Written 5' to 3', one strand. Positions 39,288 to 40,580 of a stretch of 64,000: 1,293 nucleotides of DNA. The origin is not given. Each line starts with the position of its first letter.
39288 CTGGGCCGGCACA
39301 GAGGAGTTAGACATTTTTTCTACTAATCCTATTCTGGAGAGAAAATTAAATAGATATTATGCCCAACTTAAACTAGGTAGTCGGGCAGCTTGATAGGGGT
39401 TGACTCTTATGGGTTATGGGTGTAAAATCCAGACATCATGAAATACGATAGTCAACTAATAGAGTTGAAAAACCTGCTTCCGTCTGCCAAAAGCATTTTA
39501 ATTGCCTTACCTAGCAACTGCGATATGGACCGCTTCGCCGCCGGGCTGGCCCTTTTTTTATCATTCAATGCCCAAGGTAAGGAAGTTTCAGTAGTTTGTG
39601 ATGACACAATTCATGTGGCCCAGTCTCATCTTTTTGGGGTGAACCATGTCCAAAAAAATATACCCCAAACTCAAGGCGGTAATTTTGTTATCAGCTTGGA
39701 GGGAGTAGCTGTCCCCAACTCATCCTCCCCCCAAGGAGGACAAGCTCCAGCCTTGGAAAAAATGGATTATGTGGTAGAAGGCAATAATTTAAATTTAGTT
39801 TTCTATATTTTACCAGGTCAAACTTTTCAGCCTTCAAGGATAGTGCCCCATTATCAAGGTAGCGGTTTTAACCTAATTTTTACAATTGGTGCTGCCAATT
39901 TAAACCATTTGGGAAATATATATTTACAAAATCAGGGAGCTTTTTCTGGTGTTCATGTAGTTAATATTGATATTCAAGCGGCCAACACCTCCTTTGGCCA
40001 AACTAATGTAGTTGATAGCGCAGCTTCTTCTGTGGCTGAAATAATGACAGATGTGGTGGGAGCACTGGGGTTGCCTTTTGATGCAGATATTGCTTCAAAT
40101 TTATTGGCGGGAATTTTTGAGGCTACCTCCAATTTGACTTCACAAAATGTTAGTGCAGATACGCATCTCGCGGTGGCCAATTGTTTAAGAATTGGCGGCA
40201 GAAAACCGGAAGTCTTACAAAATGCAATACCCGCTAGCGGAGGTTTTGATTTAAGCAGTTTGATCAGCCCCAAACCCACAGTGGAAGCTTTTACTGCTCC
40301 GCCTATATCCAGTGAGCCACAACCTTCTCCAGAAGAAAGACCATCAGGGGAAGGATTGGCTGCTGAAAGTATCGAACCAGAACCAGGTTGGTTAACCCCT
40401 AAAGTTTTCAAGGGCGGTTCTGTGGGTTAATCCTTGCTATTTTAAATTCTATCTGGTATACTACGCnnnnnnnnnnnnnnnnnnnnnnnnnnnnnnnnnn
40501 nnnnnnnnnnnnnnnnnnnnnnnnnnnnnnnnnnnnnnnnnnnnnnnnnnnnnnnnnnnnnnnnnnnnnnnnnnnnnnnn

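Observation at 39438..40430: Catalytically dead NrnA-like DHH protein retained at the conserved infB-rpsO syntenic position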

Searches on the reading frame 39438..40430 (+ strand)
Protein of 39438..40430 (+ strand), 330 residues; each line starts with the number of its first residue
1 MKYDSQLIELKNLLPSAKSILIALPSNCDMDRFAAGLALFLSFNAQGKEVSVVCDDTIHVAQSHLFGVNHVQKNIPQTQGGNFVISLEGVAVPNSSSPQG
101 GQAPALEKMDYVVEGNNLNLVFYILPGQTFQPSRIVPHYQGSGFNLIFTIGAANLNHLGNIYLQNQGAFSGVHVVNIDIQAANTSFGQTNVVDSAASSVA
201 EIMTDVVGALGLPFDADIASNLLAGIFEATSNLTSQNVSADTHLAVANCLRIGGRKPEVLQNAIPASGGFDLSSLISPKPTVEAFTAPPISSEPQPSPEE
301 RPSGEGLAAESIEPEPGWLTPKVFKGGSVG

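Call 3: search_protein_families(library=pfam, proteins=[window:39438-40430:+], max_evalue=1)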
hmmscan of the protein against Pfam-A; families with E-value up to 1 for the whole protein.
window:39438-40430:+ (330 aa): 1 family
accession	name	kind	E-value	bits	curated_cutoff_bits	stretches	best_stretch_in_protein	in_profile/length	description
PF01368.27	DHH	-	0.062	14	28.1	1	20-226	2-125/125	DHH family, N-terminal domain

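Call 4: search_protein_families(library=ncbifam, proteins=[window:39438-40430:+], max_evalue=1)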
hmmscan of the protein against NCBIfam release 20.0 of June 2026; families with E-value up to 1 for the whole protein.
window:39438-40430:+ (330 aa): 0 families

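Call 5: search_solved_structures(query=window:39438-40430:+, max_evalue=10, show_alignments=3)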
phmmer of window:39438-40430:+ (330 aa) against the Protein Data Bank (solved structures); distinct sequences matched with E-value up to 10: 10.
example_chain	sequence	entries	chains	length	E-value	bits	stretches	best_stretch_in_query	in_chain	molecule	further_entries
4ls9_A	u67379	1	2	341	1.4e-07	34.5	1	136-253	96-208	DHH family protein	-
8ioo_A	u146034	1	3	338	3.4e-06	30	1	170-254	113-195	RecJ-like protein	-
9wbu_B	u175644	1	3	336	7.8e-06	28.8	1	142-234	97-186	Bifunctional oligoribonuclease and PAP phosphatase NrnA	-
5jju_A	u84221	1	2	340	8e-06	28.8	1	143-234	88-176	Uncharacterized protein Rv2837c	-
5cet_A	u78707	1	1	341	8.1e-06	28.8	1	143-234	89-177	Bifunctional oligoribonuclease and PAP phosphatase NrnA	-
5o4z_A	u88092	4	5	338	0.0054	19.5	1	168-233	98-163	DHH/DHHA1-type phosphodiesterase TM1595 | phosphodiesterase TM1595 | phosphodiesterase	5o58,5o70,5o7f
5o1u_A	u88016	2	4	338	0.0066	19.2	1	169-232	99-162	Phosphodiesterase | TmPDE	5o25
8iu7_A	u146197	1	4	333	0.11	15.1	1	170-242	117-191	Bifunctional oligoribonuclease and PAP phosphatase NrnA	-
3dev_A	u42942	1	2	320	0.13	14.9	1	164-243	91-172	SH1221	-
5b3p_A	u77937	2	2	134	2.1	11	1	110-150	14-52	NADH-quinone oxidoreductase subunit 5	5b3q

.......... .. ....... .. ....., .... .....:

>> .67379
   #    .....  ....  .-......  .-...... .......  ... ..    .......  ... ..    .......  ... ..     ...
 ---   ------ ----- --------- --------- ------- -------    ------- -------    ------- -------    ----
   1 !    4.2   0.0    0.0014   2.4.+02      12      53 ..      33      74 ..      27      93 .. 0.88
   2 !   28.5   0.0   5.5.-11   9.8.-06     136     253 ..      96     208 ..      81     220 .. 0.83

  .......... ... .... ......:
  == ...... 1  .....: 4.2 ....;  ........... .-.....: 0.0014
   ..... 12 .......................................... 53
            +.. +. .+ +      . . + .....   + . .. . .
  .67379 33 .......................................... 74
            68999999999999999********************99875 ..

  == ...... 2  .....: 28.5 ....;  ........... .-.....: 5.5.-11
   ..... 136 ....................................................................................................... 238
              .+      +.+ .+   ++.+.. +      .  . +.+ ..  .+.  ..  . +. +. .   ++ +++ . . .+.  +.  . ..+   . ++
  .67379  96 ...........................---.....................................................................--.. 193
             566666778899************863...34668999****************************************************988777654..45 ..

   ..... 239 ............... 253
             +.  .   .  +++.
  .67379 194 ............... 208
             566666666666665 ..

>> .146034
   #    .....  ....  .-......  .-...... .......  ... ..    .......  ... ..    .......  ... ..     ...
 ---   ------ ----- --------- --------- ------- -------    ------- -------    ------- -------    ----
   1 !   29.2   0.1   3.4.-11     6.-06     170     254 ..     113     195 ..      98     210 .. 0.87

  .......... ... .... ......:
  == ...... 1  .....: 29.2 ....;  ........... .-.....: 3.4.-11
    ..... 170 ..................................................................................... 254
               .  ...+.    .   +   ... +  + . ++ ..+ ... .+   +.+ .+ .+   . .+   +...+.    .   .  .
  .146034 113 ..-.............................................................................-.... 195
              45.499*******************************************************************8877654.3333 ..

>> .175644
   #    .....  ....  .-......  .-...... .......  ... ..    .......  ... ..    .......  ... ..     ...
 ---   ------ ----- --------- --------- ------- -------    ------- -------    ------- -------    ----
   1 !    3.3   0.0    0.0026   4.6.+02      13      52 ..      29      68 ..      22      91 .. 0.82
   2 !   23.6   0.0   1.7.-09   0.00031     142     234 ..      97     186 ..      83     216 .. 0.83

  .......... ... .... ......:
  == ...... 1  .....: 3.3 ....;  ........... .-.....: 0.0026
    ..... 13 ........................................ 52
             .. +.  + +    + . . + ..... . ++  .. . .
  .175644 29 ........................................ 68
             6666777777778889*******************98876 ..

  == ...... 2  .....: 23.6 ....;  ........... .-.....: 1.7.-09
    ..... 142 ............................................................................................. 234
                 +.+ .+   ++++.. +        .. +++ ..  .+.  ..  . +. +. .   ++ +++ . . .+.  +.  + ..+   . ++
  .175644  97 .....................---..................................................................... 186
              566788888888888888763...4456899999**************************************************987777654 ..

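Call 6: find_homologous_proteins(query=window:39438-40430:+, max_evalue=0.001)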
Query window:39438-40430:+ (330 aa): 509 proteins with E <= 0.001 among 5465 candidates; the best 120 are listed.
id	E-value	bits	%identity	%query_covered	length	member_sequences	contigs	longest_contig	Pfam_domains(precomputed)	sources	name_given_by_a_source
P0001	4.9e-213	724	100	100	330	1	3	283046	-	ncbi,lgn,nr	ncbi:hypothetical protein HY386_01035 [Candidatus Daviesbacteria bacterium]|nr:hypothetical protein 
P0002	2.9e-131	456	65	100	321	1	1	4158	-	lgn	-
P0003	3.6e-130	452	65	100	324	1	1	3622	-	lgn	-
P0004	3.5e-128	446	61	100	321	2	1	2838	-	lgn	-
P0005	1.1e-127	444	63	100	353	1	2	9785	-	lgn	-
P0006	3.2e-127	442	64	99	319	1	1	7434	-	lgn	-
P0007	7.9e-127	441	61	100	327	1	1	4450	-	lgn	-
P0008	1.1e-126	441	65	100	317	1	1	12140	-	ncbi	-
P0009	4.1e-125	436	62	100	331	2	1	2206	-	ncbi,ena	-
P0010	6.4e-125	435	62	100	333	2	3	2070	-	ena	-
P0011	8.7e-125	434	65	100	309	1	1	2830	-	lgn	-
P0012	1.6e-124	434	62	100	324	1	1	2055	-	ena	-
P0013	3.8e-124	432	64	100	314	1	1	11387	-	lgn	-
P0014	1.3e-123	431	62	100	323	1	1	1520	-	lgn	-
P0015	3.0e-123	429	58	100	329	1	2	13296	-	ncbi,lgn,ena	-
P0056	4.2e-118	412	60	100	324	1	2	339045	-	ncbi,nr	ncbi:hypothetical protein HYZ06_01475 [Candidatus Daviesbacteria bacterium]|nr:hypothetical protein 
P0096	2.7e-116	407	58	100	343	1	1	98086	-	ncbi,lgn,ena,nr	ncbi:MAG: Uncharacterized protein G01um10147_561 [Microgenomates group bacterium Gr01-1014_7]|nr:MAG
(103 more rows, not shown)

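Call 12: search_solved_structures(query=A1, max_evalue=1, show_alignments=3)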
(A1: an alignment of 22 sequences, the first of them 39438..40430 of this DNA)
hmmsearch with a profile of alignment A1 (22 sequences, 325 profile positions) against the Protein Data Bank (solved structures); distinct sequences matched with E-value up to 1: 13.
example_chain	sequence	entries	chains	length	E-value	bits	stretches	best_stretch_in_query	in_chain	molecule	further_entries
9wbu_B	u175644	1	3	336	3.5e-08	36.2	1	138-257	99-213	Bifunctional oligoribonuclease and PAP phosphatase NrnA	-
5jju_A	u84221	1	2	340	3.6e-08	36.1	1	138-257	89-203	Uncharacterized protein Rv2837c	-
5cet_A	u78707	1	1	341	3.7e-08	36.1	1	138-257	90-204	Bifunctional oligoribonuclease and PAP phosphatase NrnA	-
4ls9_A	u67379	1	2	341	5.2e-08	35.6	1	139-229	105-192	DHH family protein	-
5o4z_A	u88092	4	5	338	1.9e-06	30.5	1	162-242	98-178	DHH/DHHA1-type phosphodiesterase TM1595 | phosphodiesterase TM1595 | phosphodiesterase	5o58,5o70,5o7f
5o1u_A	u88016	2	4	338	2.7e-06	30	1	163-234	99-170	Phosphodiesterase | TmPDE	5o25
8iu7_A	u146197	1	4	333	9.6e-06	28.2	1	163-236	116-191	Bifunctional oligoribonuclease and PAP phosphatase NrnA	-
8ioo_A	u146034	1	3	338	1.1e-05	27.9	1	163-263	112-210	RecJ-like protein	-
3dev_A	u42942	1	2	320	5.7e-05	25.6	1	159-244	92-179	SH1221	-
4py9_A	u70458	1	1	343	0.0012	21.3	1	143-257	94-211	Putative exopolyphosphatase-related protein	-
3w5w_A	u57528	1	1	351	0.0013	21.2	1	143-257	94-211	Putative exopolyphosphatase-related protein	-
5ipp_A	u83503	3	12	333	0.0033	19.8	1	160-232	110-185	Bifunctional oligoribonuclease and PAP phosphatase NrnA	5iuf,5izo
5j21_A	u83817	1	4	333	0.0034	19.8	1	160-232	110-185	Bifunctional oligoribonuclease and PAP phosphatase NrnA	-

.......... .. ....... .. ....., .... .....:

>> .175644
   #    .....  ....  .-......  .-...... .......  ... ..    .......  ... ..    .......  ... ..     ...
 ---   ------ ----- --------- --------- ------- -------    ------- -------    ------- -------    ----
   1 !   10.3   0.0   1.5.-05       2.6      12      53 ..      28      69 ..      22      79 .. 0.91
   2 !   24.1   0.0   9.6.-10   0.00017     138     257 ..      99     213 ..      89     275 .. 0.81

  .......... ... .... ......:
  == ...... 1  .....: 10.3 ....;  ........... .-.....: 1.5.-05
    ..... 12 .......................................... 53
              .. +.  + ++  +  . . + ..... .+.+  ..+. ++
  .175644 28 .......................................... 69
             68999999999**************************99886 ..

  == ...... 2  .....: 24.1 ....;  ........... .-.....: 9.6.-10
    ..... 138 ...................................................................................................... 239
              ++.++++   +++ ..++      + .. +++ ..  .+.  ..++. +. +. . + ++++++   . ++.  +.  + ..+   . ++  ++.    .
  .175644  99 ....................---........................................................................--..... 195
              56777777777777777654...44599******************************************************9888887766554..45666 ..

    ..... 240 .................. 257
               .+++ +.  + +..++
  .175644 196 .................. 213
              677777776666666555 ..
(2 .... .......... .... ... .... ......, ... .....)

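Call 13: find_encoding_contigs(protein=P0056, flank=10000, max_places=2)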
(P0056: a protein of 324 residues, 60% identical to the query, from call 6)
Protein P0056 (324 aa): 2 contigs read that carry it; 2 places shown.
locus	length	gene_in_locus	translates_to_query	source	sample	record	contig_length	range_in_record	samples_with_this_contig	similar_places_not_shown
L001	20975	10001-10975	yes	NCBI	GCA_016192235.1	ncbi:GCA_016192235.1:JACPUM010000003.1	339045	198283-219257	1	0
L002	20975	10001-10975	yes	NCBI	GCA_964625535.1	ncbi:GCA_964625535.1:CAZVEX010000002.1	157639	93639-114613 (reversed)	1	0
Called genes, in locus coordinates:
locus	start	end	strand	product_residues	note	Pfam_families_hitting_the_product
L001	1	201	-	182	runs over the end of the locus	PF13238:AAA_18 (faint)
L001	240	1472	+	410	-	PF05977:MFS_3, PF07690:MFS_1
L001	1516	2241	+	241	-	PF01628:HrcA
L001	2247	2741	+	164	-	PF01025:GrpE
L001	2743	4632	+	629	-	PF00012:HSP70, PF06723:MreB_Mbl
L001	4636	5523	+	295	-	PF00226:DnaJ, PF01556:DnaJ_C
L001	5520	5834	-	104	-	-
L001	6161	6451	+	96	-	PF01243:PNPOx_N (weak)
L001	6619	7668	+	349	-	PF08529:NusA_N, PF13184:KH_NusA_1st, PF00013:KH_1 (faint), PF26594:KH_NusA_2nd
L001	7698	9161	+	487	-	PF00009:GTP_EFTU, PF00025:Arf (weak), PF00071:Ras, PF01926:MMR_HSR1, PF02421:FeoB_N (weak), PF22042:EF-G_D2, PF11987:IF-2, PF03144:GTP_EFTU_D2 (weak)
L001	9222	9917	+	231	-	-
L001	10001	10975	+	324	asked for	-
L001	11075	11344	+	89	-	PF00312:Ribosomal_S15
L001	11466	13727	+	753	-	PF01138:RNase_PH, PF03725:RNase_PH_C (faint), PF03726:PNPase (weak), PF01138:RNase_PH, PF00013:KH_1, PF00575:S1, PF23459:S1_RRP5 (weak)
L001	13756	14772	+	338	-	PF00004:AAA, PF07728:AAA_5 (faint), PF22667:Lon_lid (weak)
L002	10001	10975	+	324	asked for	-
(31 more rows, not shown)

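Call 14: find_encoding_contigs(protein=P0096, flank=10000, max_places=2)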
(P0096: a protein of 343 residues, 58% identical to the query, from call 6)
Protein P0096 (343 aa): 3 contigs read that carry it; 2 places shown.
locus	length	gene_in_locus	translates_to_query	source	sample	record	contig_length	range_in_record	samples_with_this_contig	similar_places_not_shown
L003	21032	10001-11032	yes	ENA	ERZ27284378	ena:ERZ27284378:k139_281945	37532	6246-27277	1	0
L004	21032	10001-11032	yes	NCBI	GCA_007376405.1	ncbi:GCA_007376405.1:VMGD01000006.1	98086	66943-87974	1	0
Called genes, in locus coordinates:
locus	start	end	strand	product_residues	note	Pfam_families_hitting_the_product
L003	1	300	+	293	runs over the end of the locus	-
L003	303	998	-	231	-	-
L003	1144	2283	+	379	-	PF05977:MFS_3, PF07690:MFS_1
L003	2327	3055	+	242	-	PF01628:HrcA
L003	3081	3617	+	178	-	PF01025:GrpE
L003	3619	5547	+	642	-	PF00012:HSP70, PF06723:MreB_Mbl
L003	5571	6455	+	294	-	PF00226:DnaJ, PF01556:DnaJ_C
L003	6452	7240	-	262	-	PF06691:DUF1189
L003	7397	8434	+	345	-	PF08529:NusA_N (faint), PF13184:KH_NusA_1st, PF00013:KH_1 (faint), PF26594:KH_NusA_2nd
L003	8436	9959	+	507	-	PF00009:GTP_EFTU, PF01926:MMR_HSR1, PF22042:EF-G_D2, PF03144:GTP_EFTU_D2 (faint), PF11987:IF-2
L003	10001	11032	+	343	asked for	-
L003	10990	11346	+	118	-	PF12728:HTH_17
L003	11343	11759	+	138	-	PF13470:PIN_3, PF10130:PIN_2 (weak)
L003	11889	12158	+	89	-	PF00312:Ribosomal_S15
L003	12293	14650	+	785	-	-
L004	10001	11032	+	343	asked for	-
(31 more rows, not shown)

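Call 16: search_protein_representatives(alignment_id=A1)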
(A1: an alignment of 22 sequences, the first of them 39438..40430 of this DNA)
Query: 22 sequences, 325 profile positions. Proteins with E-value up to 0.001 (for the whole library): 6696; up to 1e-10: 2104; up to 1e-30: 346. The best 150 are listed.
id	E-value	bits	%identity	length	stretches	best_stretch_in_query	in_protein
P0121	2.1e-136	470.7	-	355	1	2-325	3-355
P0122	3.4e-125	433.9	-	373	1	1-325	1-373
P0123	1.9e-122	424.9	-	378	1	1-322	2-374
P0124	8.6e-121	419.4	-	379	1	1-325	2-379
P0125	3.2e-115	401.2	-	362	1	1-324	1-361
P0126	5.5e-112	390.5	-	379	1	1-321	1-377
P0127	5.5e-111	387.2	-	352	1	1-322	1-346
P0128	2.5e-106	371.9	-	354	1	1-322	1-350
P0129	2.6e-105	368.6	-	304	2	110-325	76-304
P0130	9.1e-105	366.8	-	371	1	1-325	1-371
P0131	2.0e-103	362.4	-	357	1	1-325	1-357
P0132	2.7e-102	358.7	-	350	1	1-320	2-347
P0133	3.2e-102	358.4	-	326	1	1-322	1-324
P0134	8.0e-102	357.1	-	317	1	1-325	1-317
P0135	1.2e-101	356.6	-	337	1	2-324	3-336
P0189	2.3e-57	211.0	-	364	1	7-324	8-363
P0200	6.1e-53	196.5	-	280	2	4-261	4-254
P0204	2.1e-50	188.1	-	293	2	5-262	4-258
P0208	1.3e-49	185.5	-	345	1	6-323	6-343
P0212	5.2e-49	183.5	-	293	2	8-257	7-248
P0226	5.4e-47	176.9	-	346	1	10-324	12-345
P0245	2.1e-44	168.4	-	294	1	7-322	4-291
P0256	1.8e-43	165.3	-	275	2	3-252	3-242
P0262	1.1e-42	162.8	-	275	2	14-252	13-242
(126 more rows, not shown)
